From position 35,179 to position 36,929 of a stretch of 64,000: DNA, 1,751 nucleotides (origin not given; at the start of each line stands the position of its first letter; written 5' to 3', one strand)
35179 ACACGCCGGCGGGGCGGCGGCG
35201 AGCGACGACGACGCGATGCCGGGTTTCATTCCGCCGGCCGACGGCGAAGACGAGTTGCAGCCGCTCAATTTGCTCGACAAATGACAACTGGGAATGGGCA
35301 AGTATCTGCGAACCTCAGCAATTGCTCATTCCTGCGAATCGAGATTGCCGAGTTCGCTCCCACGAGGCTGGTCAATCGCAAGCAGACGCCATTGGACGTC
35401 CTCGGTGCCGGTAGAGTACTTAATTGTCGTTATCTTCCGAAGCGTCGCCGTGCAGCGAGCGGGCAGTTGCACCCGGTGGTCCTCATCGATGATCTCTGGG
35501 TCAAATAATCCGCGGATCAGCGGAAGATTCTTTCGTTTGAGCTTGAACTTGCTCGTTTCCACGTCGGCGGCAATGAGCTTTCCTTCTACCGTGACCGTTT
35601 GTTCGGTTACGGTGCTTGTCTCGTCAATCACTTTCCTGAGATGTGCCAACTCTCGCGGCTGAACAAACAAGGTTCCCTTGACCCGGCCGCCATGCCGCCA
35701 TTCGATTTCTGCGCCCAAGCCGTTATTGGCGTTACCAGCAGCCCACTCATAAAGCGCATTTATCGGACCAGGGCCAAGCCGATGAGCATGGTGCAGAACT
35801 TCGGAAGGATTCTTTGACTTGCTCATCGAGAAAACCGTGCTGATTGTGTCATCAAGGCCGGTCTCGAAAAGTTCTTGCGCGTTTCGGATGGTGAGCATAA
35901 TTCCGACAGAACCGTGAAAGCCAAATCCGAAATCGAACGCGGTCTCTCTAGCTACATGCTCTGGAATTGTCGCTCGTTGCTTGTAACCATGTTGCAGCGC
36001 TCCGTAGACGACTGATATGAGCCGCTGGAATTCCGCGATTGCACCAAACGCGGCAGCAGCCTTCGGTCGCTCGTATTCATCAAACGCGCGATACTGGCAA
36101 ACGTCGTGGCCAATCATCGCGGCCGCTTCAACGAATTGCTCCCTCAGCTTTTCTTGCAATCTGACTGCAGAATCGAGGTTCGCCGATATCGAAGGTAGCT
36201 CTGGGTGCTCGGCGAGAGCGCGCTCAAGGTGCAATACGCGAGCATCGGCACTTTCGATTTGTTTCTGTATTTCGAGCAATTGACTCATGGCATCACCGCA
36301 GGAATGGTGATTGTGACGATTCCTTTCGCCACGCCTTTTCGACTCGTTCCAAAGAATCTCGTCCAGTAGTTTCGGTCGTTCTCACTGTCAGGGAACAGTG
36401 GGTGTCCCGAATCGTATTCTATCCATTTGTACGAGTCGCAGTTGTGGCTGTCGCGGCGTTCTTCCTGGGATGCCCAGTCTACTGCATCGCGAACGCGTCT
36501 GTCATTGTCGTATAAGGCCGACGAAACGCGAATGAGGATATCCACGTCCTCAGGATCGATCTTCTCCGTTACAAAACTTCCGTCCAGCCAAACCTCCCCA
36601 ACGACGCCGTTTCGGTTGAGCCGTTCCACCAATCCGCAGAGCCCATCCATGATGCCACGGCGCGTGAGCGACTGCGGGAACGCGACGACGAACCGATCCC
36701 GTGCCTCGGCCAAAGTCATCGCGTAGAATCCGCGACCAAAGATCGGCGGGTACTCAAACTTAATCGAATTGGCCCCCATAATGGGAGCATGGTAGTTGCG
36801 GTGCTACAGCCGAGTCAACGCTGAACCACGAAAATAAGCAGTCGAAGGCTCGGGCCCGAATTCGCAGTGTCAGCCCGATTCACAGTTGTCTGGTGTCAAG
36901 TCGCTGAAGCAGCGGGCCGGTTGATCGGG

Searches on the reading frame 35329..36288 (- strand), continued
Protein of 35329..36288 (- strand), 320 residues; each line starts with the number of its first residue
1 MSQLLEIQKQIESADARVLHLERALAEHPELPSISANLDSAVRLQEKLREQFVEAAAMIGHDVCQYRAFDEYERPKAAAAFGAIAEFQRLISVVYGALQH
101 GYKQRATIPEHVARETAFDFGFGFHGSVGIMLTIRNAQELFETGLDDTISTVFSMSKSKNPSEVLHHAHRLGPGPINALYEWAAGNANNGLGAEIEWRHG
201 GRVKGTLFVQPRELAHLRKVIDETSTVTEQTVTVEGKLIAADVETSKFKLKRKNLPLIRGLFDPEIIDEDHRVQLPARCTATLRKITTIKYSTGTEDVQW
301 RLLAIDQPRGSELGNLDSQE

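Call 43: find_encoding_contigs(protein=P0003, flank=10000, max_places=2)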
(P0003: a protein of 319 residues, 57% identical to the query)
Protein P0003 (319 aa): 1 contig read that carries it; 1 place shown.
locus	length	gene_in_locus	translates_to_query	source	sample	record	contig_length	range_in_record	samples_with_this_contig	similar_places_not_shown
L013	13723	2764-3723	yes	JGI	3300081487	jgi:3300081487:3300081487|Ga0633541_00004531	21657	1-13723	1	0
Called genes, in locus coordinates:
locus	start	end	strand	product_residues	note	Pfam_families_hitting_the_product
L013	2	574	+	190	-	?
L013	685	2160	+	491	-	-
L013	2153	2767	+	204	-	PF22014:DUF6932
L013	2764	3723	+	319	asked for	-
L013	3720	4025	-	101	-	-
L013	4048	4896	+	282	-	PF01261:AP_endonuc_2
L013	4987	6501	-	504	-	PF13231:PMT_2 (weak)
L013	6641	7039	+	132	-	PF00072:Response_reg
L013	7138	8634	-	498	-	PF00069:Pkinase, PF07714:PK_Tyr_Ser-Thr, PF03109:ABC1 (weak)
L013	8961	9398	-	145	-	-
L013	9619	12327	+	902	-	-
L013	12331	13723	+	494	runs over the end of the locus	PF13660:DUF4147, PF05161:MOFRL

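Call 46: search_protein_families(library=phrogs, proteins=[window:35329-36288:-], max_evalue=1)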
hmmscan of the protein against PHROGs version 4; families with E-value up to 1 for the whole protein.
window:35329-36288:- (320 aa): 1 family
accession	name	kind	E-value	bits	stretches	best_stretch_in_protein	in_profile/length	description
phrog_6603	-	unknown function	0.28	11.3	1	87-238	91-243/310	-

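Call 47: search_protein_families(library=pfam, alignment_id=A3, max_evalue=0.1)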
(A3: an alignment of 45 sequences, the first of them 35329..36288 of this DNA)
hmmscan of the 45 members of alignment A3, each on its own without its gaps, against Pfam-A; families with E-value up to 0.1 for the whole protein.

A. member 1, window:35329-36288:- (320 aa): 0 families

B. families by the number of members that match (of 45 scanned): 21 families
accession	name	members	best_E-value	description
PF13176.12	TPR_7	3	0.015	Tetratricopeptide repeat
PF13428.12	TPR_14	2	0.032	Tetratricopeptide repeat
PF12124.13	bCoV_SUD_C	1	0.013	Betacoronavirus SUD-C domain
PF14276.11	DUF4363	1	0.015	Domain of unknown function (DUF4363)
PF23246.1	CC_CDK5RAP2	1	0.015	CDK5 regulatory subunit-associated protein 2-like, coiled coil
PF10335.14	DUF294_C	1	0.019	Putative nucleotidyltransferase substrate binding domain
PF13424.12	TPR_12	1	0.02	Tetratricopeptide repeat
PF08336.16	P4Ha_N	1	0.037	Prolyl 4-Hydroxylase alpha-subunit, N-terminal region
PF05762.20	VWA_CoxE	1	0.04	VWA domain containing CoxE-like protein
PF08965.17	Aca2_YdiL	1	0.048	Aca2/YdiL-like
PF24430.1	DUF7553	1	0.049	Family of unknown function (DUF7553)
PF15208.11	Rab15_effector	1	0.051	Rab15 effector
PF20683.2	DUF6819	1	0.054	Domain of unknown function (DUF6819)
PF08125.19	Mannitol_dh_C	1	0.055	Mannitol dehydrogenase C-terminal domain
PF03223.20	V-ATPase_C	1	0.059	V-ATPase subunit C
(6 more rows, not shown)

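Call 48: search_protein_families(library=phrogs, alignment_id=A3, max_evalue=0.01)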
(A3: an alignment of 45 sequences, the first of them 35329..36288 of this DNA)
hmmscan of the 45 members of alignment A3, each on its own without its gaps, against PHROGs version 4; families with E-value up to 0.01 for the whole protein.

A. member 1, window:35329-36288:- (320 aa): 0 families

B. families by the number of members that match (of 45 scanned): 4 families
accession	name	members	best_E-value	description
phrog_6603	-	24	1e-08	-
phrog_18731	-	6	9e-05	-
phrog_2568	-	1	0.00019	ocr-like anti-restriction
phrog_25659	-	1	0.0063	-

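Call 49: fold_search(model_id=the predicted structure, library=viral)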
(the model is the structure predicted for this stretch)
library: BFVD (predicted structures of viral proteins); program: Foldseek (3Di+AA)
matches with E <= 10: 384; with E <= 0.001: 3
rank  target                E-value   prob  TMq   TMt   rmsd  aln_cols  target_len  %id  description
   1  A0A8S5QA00            9.1e-12  1.00  0.43  0.39   8.1       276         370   11  DUF6575 domain-containing protein [Siphoviridae sp. ctoic9]
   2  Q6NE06                3.5e-08  1.00  0.45  0.40   9.0       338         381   11  Uncharacterized protein [Leptospira phage LE1]
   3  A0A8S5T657            9.2e-07  1.00  0.34  0.39  10.2       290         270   13  Uncharacterized protein [Myoviridae sp. ctLIM9]
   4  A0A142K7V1            3.4e-03  1.00  0.23  0.39   7.2       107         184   14  Uncharacterized protein [Mycobacterium phage Pipsqueaks]
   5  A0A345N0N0            2.3e-02  1.00  0.20  0.60   4.9        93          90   10  (no name in the UniProt tables at hand)
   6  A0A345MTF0            6.5e-02  0.90  0.21  0.30  10.4       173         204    9  (no name in the UniProt tables at hand)
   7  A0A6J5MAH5            8.8e-02  0.99  0.18  0.37   6.7       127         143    7  Single-stranded DNA-binding protein [uncultured Caudovirales phage]
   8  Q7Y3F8                1.0e-01  0.99  0.19  0.51   8.4       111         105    7  Uncharacterized protein [Streptococcus phage C1]
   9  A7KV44                1.5e-01  0.97  0.19  0.05   8.6        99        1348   10  (no name in the UniProt tables at hand)
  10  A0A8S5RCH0            1.8e-01  0.87  0.13  0.26   5.3        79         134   14  Uncharacterized protein (Fragment) [virus sp. ctmTa7]
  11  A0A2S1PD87            1.8e-01  0.57  0.12  0.16  19.7       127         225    9  (no name in the UniProt tables at hand)
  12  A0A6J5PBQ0            1.9e-01  0.84  0.13  0.24   9.6       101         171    8  Uncharacterized protein [uncultured Caudovirales phage]
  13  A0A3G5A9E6            2.3e-01  0.20  0.12  0.10  16.9       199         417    9  Thg1-like protein 1 [Hyperionvirus sp.]
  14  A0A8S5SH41            2.3e-01  0.16  0.16  0.10  19.0       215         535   12  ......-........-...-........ exonuclease RecJ [Siphoviridae sp. ctBCr48]
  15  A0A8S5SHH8            2.5e-01  0.92  0.19  0.36   7.1       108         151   13  Single-stranded DNA-binding protein [Siphoviridae sp. ctzyE57]
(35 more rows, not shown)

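Call 79: search_protein_families(library=padloc, alignment_id=A3, max_evalue=0.01)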
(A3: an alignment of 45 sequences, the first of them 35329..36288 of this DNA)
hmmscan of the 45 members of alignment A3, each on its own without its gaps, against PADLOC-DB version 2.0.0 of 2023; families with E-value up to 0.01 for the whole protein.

A. member 1, window:35329-36288:- (320 aa): 4 families
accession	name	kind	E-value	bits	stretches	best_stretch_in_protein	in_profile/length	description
PDLC04747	PDC-M63B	-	3.2e-13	47.6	1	1-305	1-308/309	-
PDLC04749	PDC-M63B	-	2.4e-09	34.7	1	86-305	86-305/309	-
PDLC04748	PDC-M63B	-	2.8e-05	21.1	1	37-302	37-306/326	-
PDLC04751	PDC-M63B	-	0.0055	14.3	1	125-304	126-305/307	-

B. families by the number of members that match (of 45 scanned): 12 families
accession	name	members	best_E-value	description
PDLC04747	PDC-M63B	43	1.5e-18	-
PDLC04749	PDC-M63B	39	8.3e-15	-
PDLC04748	PDC-M63B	35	3.9e-16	-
PDLC04750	PDC-M63B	21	2.3e-09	-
PDLC04751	PDC-M63B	6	0.00053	-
PDLC04574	PDC-M32A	3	0.0017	-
PDLC04333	PDC-M02B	1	0.0013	-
PDLC02612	DrmC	1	0.0016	DrmC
PDLC04301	PDC-M02B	1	0.0041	-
PDLC04575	PDC-M32A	1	0.0069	-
PDLC05072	PDC-S70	1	0.0081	-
PDLC03654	REase_III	1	0.0089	Type III restriction enzyme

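Call 96: find_encoding_contigs(protein=P0001, flank=10000, max_places=1)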
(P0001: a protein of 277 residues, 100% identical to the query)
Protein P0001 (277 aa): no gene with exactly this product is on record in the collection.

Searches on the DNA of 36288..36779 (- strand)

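Call 66: search_dna_similar(query=L014:3995-5403:+, collection=ecoli_genomes, mode=near, max_rows=12, rows=spread)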
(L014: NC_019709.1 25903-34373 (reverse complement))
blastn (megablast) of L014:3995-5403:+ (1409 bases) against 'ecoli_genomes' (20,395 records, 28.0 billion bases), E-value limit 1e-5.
Records with a match: 18; places in all: 20; records where one place covers at least 80% of the query: 18.
Genomes with a match: 18 of 5426; with a place that covers at least 80% of the query: 18. Places per genome that has any: lowest 1, median 1, highest 2. On chromosomes: 20 places; on plasmids: 0.
Best place of each record, by identity: >=99% 18.
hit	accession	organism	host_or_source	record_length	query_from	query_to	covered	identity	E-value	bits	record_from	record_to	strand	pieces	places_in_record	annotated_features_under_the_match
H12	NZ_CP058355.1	Escherichia coli strain AMSCJX03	Giant Panda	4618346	1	1409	100%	99.9%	0e+0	2591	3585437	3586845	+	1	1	hypothetical protein | DUF6932 family protein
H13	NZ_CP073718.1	Escherichia coli strain CX08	-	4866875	1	1409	100%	99.9%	0e+0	2591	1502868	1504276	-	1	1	hypothetical protein | DUF6932 family protein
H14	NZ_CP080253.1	Escherichia coli strain PC6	pig fecal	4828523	1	1409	100%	99.9%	0e+0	2591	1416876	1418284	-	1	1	hypothetical protein | DUF6932 family protein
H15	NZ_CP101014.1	Escherichia coli strain ET5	sediment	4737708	1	1409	100%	99.9%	0e+0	2591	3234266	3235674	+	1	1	hypothetical protein (x2)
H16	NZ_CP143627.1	Escherichia coli strain FJ_Ec_21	swine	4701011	1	1409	100%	99.9%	0e+0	2591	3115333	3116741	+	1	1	hypothetical protein | DUF6932 family protein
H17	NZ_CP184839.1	Escherichia coli strain 47-1826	Broiler chicken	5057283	1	1409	100%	99.9%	0e+0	2591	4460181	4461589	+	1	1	hypothetical protein | DUF6932 family protein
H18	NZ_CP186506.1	Escherichia coli strain R18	Homo sapiens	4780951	1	1409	100%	99.9%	0e+0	2591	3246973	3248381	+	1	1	hypothetical protein | DUF6932 family protein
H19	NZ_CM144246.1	Escherichia coli strain CB7286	Homo sapiens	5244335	1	1409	100%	99.9%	0e+0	2591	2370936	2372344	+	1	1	hypothetical protein | DUF6932 family protein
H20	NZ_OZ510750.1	Escherichia coli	-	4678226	1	1409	100%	99.9%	0e+0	2591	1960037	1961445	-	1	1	hypothetical protein | DUF6932 family protein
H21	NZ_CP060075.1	Escherichia coli strain G3/10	Homo sapiens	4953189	1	1409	100%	99.8%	0e+0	2586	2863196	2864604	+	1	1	hypothetical protein | DUF6932 family protein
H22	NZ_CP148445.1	Escherichia coli strain Z1323CEC0010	Chicken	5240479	1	1409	100%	99.8%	0e+0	2586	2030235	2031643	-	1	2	hypothetical protein | DUF6932 family protein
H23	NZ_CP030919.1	Escherichia coli strain KL53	Homo sapiens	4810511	162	1409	89%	99.8%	0e+0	2294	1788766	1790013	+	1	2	hypothetical protein | DUF6932 family protein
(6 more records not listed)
